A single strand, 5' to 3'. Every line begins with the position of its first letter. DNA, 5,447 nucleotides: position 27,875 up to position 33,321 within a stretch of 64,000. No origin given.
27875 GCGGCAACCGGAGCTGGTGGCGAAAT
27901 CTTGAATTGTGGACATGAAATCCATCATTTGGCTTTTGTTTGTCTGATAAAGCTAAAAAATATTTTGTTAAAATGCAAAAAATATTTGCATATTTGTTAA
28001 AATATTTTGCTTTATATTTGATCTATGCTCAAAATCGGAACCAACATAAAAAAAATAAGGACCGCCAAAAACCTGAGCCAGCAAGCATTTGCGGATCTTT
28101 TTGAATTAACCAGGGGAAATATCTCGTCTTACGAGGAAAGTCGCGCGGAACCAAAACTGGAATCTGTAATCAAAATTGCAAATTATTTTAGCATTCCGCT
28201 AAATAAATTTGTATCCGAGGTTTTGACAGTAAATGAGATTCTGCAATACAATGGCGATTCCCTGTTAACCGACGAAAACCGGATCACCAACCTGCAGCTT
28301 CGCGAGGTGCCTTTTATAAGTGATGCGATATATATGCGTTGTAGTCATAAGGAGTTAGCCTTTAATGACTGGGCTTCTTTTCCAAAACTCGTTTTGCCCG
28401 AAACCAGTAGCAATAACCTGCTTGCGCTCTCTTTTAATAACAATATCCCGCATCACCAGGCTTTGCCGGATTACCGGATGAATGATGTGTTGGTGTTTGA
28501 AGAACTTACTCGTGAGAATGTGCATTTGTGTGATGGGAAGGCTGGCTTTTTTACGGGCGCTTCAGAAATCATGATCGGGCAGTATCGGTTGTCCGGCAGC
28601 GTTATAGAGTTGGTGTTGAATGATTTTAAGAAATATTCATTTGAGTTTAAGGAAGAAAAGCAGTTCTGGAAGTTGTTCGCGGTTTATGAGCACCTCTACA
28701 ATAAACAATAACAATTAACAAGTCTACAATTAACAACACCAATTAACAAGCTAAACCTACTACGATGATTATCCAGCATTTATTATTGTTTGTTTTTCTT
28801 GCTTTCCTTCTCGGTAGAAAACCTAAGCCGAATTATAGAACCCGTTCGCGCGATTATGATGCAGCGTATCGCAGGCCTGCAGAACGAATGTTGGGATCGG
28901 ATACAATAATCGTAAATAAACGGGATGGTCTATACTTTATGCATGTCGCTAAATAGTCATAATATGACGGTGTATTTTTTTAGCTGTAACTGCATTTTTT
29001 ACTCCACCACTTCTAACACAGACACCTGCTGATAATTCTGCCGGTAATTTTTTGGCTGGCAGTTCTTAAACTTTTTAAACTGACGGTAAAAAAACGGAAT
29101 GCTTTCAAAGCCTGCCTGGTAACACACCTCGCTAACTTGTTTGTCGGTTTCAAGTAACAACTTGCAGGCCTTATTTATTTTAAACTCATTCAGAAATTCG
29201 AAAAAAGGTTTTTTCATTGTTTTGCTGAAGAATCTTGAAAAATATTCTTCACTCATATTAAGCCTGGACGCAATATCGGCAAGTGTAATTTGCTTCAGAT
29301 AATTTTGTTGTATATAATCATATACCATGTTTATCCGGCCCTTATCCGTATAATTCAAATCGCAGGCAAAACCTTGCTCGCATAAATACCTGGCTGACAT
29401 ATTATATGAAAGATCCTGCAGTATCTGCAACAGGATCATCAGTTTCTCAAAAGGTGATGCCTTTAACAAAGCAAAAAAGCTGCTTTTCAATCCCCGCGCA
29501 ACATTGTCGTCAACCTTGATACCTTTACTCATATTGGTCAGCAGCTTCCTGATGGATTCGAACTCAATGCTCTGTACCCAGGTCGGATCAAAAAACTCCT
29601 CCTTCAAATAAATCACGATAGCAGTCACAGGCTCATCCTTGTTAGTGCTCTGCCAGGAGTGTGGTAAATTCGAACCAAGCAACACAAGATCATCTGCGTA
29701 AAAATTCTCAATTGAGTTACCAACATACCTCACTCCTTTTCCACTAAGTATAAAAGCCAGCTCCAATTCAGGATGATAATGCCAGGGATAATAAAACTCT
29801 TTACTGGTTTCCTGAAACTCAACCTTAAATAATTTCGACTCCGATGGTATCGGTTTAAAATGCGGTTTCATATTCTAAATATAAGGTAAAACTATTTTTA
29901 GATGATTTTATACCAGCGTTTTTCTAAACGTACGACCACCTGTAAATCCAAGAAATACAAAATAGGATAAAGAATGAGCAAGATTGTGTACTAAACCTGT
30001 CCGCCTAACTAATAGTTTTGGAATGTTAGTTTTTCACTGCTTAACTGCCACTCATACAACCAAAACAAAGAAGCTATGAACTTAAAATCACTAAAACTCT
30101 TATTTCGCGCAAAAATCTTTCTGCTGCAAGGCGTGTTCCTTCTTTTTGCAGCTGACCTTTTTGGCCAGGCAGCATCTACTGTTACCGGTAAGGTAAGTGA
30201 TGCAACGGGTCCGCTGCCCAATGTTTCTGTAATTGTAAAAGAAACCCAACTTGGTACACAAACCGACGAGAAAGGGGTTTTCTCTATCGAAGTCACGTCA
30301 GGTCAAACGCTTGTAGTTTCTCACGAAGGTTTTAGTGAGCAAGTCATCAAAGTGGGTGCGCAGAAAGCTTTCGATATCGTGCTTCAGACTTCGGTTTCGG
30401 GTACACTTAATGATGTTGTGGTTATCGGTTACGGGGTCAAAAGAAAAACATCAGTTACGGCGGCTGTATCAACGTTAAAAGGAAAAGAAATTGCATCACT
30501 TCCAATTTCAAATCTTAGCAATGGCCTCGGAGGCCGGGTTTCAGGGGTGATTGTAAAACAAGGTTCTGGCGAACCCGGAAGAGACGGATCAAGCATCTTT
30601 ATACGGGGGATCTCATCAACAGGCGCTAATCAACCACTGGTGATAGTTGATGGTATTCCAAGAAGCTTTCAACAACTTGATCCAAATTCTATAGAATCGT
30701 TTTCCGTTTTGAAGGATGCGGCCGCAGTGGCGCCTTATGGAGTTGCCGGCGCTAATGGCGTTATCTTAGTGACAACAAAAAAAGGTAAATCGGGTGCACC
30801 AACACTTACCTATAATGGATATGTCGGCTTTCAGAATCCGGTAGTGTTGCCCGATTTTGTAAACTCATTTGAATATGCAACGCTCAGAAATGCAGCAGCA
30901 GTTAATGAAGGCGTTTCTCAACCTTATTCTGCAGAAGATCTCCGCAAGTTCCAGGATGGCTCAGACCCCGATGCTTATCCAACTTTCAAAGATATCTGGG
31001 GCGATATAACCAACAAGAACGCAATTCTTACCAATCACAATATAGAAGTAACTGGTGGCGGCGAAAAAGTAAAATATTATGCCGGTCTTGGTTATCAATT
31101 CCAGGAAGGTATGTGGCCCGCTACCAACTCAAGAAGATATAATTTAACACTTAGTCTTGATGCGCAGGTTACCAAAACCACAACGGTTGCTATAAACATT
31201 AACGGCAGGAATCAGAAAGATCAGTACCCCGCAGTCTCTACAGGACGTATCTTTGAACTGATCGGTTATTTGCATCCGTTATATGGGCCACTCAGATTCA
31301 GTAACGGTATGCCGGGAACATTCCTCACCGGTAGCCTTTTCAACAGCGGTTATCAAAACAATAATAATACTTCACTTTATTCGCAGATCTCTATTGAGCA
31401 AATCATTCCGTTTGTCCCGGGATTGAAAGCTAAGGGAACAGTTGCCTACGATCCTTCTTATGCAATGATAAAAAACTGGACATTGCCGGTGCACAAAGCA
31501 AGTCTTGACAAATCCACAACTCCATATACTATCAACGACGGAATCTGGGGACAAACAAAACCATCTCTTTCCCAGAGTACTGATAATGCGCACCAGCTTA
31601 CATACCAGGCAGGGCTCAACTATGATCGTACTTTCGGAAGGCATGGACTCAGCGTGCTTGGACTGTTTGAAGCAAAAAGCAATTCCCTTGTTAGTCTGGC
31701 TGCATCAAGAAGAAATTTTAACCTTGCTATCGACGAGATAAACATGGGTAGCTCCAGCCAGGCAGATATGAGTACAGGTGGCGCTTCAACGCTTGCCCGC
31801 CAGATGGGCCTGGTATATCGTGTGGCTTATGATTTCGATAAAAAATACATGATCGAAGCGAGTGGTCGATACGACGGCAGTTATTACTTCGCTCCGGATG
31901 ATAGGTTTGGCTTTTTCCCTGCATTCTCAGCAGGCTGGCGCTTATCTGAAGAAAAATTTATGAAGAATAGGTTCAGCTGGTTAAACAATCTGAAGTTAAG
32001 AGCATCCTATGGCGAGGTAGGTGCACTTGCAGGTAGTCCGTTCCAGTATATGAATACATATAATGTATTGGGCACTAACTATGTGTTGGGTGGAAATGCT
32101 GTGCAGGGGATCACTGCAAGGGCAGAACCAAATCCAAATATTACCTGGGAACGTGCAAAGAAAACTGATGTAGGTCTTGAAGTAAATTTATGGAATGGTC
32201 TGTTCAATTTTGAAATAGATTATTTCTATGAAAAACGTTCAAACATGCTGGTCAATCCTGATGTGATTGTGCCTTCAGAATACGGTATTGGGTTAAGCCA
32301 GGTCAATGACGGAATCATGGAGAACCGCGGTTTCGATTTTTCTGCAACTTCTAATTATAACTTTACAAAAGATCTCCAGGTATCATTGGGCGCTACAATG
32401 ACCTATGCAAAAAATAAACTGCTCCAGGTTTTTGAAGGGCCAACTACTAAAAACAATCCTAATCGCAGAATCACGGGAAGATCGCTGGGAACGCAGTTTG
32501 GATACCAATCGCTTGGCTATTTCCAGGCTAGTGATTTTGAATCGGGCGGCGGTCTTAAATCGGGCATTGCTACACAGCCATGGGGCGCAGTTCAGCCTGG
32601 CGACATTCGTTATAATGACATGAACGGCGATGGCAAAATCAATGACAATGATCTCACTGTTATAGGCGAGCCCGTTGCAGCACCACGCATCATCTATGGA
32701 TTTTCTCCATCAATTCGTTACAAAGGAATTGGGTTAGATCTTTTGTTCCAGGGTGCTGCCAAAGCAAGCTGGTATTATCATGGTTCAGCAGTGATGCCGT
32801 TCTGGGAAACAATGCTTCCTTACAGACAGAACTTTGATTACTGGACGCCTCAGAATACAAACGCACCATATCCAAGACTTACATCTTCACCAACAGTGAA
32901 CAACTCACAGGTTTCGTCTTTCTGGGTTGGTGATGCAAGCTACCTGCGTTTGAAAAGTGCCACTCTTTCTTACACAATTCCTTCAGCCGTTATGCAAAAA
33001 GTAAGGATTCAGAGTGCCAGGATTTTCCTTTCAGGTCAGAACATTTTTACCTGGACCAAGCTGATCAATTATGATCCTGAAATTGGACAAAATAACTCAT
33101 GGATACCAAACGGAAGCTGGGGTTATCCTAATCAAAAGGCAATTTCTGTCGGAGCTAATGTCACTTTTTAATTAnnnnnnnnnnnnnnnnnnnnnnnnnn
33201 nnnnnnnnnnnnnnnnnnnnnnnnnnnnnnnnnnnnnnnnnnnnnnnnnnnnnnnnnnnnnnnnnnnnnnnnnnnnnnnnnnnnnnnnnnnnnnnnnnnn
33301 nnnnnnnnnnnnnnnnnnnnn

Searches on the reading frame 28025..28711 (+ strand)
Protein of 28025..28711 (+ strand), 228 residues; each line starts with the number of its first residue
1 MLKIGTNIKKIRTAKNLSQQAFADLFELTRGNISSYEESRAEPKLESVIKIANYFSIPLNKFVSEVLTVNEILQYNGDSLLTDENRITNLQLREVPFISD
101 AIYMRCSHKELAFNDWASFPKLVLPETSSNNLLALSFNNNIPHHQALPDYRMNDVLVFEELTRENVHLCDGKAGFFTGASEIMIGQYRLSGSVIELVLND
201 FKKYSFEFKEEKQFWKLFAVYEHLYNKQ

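Call 9: search_protein_families(library=pfam, proteins=[window:28025-28711:+], max_evalue=0.01)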
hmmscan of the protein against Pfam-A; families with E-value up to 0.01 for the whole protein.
window:28025-28711:+ (228 aa): 3 families
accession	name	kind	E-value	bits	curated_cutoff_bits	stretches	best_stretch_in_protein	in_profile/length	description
PF01381.28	HTH_3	-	6e-11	42.6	23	1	8-61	1-54/55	Helix-turn-helix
PF12844.13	HTH_19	-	2e-08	34.4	30.2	1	5-63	1-59/64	Helix-turn-helix domain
PF13560.12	HTH_31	-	0.0024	18.6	27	1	8-54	6-53/64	Helix-turn-helix domain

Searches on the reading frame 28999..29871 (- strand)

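Call 9: search_protein_families(library=pfam, proteins=[window:28999-29871:-], max_evalue=0.01)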
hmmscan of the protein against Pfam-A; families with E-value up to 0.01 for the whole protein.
window:28999-29871:- (290 aa): 4 families
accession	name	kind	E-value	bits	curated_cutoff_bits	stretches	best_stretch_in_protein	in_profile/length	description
PF12833.13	HTH_18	-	8.6e-21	74.5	33.6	1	200-278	1-79/80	Helix-turn-helix domain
PF00165.29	HTH_AraC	-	7.1e-09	36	26.6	2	187-219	1-33/42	Bacterial regulatory helix-turn-helix proteins, AraC family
PF07883.17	Cupin_2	-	1.1e-07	31.9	27.2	1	28-88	11-70/70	Cupin domain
PF02311.25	AraC_binding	-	6.3e-06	26.4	21.1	1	25-102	13-89/135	AraC-like ligand binding domain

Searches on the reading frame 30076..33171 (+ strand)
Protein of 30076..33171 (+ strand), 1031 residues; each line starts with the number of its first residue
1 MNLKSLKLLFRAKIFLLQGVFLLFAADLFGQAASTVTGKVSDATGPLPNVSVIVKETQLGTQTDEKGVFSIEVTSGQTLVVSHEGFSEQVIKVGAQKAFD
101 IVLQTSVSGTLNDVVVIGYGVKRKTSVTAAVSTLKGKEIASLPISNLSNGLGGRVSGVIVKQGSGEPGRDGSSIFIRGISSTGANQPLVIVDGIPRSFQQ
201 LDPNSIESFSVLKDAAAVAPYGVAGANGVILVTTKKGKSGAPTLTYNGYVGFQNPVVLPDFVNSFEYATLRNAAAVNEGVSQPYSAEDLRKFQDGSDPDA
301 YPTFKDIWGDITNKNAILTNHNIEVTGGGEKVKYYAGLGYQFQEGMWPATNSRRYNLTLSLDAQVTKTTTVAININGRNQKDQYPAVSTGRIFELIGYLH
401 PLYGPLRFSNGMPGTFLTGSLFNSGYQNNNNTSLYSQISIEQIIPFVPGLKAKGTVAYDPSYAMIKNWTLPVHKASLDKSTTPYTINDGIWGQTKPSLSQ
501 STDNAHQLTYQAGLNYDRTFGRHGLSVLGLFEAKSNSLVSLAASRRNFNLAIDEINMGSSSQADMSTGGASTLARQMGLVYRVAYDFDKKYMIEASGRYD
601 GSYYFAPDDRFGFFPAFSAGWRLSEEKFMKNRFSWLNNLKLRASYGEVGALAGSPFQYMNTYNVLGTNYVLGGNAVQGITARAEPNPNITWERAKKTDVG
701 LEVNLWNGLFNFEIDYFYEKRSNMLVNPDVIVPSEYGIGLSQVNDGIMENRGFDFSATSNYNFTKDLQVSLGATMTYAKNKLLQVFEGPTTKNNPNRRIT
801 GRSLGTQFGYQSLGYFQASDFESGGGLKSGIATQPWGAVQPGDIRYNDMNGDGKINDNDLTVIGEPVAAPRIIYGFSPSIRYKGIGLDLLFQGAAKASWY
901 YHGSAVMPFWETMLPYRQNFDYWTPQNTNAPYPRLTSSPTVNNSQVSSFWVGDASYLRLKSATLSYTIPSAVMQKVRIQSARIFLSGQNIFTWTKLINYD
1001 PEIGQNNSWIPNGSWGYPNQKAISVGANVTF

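Call 75: search_protein_families(library=pfam, proteins=[window:30076-33171:+], max_evalue=0.001)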
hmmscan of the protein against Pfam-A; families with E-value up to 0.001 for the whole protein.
window:30076-33171:+ (1031 aa): 3 families
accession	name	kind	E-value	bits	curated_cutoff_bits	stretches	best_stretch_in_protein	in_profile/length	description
PF07715.20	Plug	-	9.6e-17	61.9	23.9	1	124-229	2-107/107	TonB-dependent Receptor Plug Domain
PF13715.12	CarbopepD_reg_2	-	7.9e-14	51.9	32.2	1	36-116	1-88/88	CarboxypepD_reg-like domain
PF13620.12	CarboxypepD_reg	-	7e-09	36.4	32.3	1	35-101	1-79/82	Carboxypeptidase regulatory-like domain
